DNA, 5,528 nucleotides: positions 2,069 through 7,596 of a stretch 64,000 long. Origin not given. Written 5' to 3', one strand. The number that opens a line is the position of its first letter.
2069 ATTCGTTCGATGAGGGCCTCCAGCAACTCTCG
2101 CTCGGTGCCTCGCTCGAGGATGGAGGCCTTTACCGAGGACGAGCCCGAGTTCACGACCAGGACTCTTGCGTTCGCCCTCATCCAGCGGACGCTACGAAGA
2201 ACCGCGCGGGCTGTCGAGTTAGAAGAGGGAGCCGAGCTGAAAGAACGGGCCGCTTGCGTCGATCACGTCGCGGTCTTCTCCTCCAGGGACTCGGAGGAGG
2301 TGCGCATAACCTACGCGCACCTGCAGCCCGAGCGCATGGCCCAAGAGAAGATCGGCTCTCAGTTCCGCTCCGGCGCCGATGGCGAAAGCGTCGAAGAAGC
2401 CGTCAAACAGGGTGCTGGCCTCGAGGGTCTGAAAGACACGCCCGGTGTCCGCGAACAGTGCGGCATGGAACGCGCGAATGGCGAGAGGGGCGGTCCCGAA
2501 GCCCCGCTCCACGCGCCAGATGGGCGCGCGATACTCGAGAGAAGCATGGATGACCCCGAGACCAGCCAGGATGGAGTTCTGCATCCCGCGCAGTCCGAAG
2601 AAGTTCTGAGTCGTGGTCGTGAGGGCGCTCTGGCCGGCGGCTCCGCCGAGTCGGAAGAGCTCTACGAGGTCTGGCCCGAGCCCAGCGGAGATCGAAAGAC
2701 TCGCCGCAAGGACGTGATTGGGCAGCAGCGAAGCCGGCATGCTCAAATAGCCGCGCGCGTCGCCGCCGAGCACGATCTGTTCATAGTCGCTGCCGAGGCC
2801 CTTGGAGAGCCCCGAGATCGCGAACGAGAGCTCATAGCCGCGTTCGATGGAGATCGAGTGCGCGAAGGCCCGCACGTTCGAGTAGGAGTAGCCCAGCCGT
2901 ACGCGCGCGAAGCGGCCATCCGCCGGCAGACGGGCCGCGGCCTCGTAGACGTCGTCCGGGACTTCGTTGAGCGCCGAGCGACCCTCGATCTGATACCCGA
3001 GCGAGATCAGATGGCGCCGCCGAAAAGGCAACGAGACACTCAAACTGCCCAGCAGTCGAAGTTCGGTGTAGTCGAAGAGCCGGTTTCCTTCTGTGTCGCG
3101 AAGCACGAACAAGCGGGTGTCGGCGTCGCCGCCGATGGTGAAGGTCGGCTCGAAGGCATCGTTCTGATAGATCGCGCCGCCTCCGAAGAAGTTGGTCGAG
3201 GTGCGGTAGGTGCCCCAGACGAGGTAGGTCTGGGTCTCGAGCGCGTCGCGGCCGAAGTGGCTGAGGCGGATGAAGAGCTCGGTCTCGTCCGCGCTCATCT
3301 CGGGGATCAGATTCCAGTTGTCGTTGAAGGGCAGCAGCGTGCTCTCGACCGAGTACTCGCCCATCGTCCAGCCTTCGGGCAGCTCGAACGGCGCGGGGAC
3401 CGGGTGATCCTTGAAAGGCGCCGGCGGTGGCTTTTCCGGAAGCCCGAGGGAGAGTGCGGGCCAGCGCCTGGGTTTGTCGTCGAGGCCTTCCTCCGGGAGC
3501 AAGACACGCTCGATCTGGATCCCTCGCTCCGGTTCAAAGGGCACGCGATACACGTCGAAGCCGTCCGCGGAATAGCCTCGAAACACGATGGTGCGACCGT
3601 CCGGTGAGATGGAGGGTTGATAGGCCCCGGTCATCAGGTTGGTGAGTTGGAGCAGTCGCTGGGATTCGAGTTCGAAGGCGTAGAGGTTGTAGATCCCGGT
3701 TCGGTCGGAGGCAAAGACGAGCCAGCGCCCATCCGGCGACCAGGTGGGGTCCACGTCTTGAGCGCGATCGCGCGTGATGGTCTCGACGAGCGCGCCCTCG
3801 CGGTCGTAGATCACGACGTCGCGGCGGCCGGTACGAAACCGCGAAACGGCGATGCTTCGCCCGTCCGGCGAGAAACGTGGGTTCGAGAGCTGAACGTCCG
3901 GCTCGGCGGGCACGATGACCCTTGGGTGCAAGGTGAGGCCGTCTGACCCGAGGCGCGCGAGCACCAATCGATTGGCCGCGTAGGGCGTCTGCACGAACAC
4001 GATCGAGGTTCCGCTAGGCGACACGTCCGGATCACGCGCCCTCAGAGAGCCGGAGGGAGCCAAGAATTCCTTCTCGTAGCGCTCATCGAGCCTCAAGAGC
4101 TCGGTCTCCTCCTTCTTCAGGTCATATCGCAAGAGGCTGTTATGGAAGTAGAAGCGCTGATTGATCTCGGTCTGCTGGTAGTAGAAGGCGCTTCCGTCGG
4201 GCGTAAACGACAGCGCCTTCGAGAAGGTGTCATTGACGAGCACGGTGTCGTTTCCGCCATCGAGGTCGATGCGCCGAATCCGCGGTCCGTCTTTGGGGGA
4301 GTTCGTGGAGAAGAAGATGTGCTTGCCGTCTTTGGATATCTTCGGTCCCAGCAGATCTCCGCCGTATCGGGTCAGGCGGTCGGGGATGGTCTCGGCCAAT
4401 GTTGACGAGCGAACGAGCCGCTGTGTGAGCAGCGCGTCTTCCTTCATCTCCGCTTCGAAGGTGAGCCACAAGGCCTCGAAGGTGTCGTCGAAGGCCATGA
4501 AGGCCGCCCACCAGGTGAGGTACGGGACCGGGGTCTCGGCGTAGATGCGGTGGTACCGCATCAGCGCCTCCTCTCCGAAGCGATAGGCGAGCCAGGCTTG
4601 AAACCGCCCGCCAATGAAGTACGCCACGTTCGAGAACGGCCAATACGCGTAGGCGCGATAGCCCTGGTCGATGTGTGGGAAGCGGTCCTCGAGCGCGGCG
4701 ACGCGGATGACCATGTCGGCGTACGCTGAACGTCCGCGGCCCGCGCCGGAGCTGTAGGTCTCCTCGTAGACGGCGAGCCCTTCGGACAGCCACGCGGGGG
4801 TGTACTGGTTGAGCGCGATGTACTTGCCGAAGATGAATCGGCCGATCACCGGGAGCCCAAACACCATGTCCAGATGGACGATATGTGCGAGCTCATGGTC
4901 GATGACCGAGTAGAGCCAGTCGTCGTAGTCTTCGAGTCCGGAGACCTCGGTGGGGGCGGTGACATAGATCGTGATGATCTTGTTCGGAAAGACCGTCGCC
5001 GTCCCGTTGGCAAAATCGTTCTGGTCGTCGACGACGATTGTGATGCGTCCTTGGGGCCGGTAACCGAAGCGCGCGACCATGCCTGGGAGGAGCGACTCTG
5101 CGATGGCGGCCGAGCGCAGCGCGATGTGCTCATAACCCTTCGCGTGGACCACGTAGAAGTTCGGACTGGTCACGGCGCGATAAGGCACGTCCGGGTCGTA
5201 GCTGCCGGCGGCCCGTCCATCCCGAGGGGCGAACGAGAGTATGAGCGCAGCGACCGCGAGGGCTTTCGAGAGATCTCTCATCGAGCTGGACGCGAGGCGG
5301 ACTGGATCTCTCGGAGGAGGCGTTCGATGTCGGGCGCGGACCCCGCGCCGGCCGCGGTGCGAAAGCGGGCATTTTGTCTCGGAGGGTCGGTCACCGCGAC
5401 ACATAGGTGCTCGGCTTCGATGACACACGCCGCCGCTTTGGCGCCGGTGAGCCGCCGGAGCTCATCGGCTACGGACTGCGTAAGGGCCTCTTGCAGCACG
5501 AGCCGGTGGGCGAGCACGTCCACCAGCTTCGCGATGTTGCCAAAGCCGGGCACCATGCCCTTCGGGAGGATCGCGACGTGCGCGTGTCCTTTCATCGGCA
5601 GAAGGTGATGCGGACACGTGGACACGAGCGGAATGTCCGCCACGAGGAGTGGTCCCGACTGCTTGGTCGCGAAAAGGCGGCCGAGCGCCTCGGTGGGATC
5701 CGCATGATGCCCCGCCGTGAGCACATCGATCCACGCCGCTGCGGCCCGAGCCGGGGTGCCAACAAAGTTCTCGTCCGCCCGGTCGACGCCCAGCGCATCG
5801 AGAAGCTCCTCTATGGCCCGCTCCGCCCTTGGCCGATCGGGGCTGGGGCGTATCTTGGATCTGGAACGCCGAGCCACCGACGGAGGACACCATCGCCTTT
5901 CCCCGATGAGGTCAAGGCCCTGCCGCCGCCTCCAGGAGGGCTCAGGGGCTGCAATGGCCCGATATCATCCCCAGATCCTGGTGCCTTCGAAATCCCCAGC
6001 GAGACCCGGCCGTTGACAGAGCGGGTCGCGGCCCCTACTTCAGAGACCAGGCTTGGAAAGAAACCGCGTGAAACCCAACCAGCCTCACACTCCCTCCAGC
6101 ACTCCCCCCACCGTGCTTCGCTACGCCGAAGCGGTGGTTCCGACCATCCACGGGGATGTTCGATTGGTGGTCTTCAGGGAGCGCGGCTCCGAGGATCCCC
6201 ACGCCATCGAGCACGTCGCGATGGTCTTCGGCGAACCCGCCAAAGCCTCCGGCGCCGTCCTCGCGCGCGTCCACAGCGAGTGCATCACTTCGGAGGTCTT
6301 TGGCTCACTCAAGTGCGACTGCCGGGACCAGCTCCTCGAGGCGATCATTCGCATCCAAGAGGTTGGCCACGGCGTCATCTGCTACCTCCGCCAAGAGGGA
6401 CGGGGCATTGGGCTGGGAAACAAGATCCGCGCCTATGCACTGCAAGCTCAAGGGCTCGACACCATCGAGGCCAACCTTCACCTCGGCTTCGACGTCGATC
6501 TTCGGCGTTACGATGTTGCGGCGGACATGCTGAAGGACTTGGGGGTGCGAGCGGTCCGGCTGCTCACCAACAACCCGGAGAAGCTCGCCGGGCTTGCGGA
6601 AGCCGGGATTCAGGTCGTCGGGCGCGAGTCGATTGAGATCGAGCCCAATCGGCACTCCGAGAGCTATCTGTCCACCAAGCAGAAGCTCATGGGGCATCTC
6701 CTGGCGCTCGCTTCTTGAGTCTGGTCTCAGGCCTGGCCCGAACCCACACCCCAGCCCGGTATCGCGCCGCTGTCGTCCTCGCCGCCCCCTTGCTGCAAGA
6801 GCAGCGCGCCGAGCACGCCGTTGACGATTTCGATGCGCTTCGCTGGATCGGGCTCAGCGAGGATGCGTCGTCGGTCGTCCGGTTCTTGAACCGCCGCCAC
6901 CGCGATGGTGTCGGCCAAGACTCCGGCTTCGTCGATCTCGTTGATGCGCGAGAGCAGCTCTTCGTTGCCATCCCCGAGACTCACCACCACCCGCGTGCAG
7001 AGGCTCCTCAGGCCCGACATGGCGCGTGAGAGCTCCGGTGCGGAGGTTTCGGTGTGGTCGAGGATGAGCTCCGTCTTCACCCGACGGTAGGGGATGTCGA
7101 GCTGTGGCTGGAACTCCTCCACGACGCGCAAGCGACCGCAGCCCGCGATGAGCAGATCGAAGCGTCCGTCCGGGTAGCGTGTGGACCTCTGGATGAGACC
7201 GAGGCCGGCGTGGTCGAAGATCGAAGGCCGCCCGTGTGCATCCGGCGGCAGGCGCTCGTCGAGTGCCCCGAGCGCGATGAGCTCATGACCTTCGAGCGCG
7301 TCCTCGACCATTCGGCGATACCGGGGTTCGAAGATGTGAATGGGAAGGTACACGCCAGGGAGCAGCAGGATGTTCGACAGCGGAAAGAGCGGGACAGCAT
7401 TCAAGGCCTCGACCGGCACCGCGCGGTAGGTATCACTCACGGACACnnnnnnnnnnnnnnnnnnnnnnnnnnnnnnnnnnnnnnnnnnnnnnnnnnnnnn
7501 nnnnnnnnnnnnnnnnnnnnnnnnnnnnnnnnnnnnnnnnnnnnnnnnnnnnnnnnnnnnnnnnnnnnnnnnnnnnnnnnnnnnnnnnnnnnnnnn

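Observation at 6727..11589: Tight six-gene periplasmic redox operon: DsbA-like (with extra Cys-rich domain), secreted protein, cytochrome c, Cys-cluster mini-protein, GlcD-like FAD oxidase, Lon-N domain protein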

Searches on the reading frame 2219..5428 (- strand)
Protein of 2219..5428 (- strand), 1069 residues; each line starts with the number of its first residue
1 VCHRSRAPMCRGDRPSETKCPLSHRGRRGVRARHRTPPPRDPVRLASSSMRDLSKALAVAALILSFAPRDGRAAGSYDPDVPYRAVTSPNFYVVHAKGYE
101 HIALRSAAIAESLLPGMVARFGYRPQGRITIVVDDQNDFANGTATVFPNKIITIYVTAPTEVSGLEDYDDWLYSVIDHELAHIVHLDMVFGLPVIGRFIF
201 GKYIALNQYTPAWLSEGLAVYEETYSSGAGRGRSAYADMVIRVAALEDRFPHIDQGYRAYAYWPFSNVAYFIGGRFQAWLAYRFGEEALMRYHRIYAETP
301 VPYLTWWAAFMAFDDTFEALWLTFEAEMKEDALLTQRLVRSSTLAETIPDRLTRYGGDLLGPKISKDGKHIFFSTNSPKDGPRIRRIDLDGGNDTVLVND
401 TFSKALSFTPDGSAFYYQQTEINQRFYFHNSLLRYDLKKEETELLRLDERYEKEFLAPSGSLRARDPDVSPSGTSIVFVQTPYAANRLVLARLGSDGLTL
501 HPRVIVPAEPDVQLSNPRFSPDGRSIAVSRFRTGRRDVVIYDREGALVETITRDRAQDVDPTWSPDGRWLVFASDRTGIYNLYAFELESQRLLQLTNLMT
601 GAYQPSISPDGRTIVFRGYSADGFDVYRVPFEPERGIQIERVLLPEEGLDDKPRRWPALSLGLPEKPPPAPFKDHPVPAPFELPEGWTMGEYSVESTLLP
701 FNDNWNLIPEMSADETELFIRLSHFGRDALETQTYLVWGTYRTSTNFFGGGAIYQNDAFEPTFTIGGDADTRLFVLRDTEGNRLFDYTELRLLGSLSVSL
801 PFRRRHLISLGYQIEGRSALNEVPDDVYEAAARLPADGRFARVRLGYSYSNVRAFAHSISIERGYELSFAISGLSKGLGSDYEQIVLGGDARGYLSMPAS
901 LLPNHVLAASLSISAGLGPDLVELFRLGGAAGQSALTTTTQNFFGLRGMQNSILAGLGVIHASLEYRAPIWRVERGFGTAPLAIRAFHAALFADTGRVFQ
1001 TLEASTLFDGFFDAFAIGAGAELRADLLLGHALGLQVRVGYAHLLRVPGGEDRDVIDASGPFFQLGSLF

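Call 89: search_protein_families(library=pfam, proteins=[window:2219-5428:-], max_evalue=0.00001)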
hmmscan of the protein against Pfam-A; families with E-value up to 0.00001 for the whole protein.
window:2219-5428:- (1069 aa): 2 families
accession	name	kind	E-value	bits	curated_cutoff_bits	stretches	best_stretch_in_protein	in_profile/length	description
PF07676.18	PD40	-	1.9e-21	75.9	20.9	1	558-583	11-37/38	WD40-like Beta Propeller Repeat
PF00930.27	DPPIV_N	-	1.6e-06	27.6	22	0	525-597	6-80/354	Dipeptidyl peptidase IV (DPP IV) N-terminal region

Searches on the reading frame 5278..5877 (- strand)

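Call 89: search_protein_families(library=pfam, proteins=[window:5278-5877:-], max_evalue=0.00001)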
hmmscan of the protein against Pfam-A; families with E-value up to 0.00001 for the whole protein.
window:5278-5877:- (199 aa): 1 family
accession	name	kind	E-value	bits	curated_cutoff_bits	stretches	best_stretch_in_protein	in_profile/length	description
PF01227.27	GTP_cyclohydroI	-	4e-42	144.1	27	1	19-181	2-164/179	GTP cyclohydrolase I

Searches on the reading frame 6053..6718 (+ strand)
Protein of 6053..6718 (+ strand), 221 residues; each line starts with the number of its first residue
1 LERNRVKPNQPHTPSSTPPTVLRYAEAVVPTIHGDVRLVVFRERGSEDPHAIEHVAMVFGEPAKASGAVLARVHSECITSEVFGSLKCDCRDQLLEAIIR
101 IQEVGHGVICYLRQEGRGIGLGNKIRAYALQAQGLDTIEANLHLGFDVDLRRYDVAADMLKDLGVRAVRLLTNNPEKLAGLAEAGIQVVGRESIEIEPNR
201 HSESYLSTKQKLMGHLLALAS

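Call 89: search_protein_families(library=pfam, proteins=[window:6053-6718:+], max_evalue=0.00001)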
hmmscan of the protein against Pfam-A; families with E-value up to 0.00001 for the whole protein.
window:6053-6718:+ (221 aa): 1 family
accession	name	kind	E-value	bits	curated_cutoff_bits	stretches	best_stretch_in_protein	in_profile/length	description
PF00925.25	GTP_cyclohydro2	-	2.8e-60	203.1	23.3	1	25-191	4-163/165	GTP cyclohydrolase II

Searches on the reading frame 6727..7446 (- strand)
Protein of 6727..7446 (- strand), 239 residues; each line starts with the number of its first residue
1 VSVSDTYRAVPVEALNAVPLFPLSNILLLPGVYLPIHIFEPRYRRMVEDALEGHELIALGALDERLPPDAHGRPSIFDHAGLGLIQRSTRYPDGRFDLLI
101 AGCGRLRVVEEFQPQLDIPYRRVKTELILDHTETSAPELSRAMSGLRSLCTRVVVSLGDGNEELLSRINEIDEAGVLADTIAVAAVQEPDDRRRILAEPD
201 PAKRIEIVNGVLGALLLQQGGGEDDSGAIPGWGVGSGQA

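Call 3: search_protein_families(library=pfam, proteins=[window:6727-7446:-], max_evalue=0.1)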
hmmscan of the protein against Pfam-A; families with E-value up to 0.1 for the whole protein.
window:6727-7446:- (239 aa): 1 family
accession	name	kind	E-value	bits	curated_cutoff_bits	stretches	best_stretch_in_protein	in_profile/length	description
PF02190.22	LON_substr_bdg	-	6.1e-28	98.5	28.7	1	18-211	2-197/200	ATP-dependent protease La (LON) substrate-binding domain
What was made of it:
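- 6727..7446 (-): Module B, gene 3: stand-alone Lon N-terminal (substrate-binding) domain protein. LON_substr_bdg at 98.5 bits, with no AAA+ or protease domain (call 3).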

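Call 4: search_protein_families(library=ncbifam, proteins=[window:6727-7446:-], max_evalue=0.1)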
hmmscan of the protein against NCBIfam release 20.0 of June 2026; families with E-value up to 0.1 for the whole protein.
window:6727-7446:- (239 aa): 2 families
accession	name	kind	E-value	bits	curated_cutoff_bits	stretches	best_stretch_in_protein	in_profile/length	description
TIGR00763.1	lon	equivalog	0.00037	19.1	608.05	1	19-210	1-201/795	endopeptidase La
NF008053.0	PRK10787.1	equivalog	0.00039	18.6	891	1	18-208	11-196/784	endopeptidase La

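Call 50: search_solved_structures(query=window:6727-7446:-, max_evalue=0.01)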
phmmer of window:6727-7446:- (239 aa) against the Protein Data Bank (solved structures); distinct sequences matched with E-value up to 0.01: 17.
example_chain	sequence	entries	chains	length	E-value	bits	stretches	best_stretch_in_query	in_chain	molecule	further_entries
9jwa_B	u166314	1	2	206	3e-09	39.8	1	15-211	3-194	Lon protease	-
7cr9_A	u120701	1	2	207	1.3e-07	34.4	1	18-213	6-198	Lon protease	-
3ljc_A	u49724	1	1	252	2.7e-07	33.4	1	17-211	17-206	ATP-dependent protease La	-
7cra_A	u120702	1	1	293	3e-07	33.2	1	18-213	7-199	Lon protease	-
3m65_A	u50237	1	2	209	7.9e-07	31.9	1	14-206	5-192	ATP-dependent protease La 1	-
7yph_A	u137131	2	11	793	3.1e-06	29.9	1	18-213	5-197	Lon protease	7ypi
8k3y_A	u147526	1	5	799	3.2e-06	29.9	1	18-213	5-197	Lon protease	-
6wqh_A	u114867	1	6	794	3.2e-06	29.9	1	18-213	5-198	Lon protease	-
7fd4_B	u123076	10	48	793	3.4e-06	29.8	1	18-213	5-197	Lon protease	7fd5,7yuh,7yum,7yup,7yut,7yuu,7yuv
7ypj_A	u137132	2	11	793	3.4e-06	29.8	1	18-213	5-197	Lon protease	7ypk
7fid_B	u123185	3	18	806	3.5e-06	29.8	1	18-213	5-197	Lon protease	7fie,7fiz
1zbo_A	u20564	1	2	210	4.9e-06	29.3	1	17-214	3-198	hypothetical protein BPP1347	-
6u5z_A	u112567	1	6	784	5.6e-06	29.1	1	18-211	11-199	Lon protease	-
7p6u_A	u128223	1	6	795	7.1e-05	25.5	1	18-209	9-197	Lon protease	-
2ane_A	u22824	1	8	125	0.00023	23.8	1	17-108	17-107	ATP-dependent protease La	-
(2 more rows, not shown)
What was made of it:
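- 6727..7446 (-): It resembles Lon N-domains and BPP1347, PDB 1zbo (call 50).
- On Stand-alone Lon N-domain proteins: Similar to BPP1347, PDB 1zbo (call 50).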

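Call 58: find_related_loci(query=A6, collection=metagenome_contigs, flank=6000)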
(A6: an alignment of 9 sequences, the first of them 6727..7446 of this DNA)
Query A6 (239 aa) in metagenome_contigs; peptide patterns used: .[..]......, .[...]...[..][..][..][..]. (x = any residue, [..] = any of these).
600 stretches matched a pattern (row limit reached: there are more); 592 encode a relative of the query (tblastn E <= 1e-3); the best 80 are kept; 80 distinct loci.
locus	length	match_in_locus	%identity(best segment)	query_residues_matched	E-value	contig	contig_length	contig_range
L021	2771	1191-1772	41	13-209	1e-37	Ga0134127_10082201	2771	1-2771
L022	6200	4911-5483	36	15-208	2e-32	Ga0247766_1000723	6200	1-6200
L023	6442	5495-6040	37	20-205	2e-32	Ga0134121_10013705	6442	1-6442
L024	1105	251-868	33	15-223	2e-33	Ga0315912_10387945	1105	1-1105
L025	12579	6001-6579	36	13-208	6e-32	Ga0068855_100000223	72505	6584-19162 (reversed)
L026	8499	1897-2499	34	13-216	2e-31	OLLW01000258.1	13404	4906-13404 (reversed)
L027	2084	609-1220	39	13-218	3e-31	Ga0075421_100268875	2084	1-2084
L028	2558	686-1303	34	10-216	1e-30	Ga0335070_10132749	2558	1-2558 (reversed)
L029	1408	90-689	37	15-217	2e-30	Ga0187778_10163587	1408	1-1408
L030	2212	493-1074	36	20-216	5e-30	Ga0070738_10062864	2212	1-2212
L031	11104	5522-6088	36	18-212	2e-29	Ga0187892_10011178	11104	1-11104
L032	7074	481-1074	33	18-216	7e-29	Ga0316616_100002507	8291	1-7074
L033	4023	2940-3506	35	11-206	2e-28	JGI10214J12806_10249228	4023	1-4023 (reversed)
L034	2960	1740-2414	35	3-230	3e-28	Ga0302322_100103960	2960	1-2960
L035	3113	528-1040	38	14-188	1e-28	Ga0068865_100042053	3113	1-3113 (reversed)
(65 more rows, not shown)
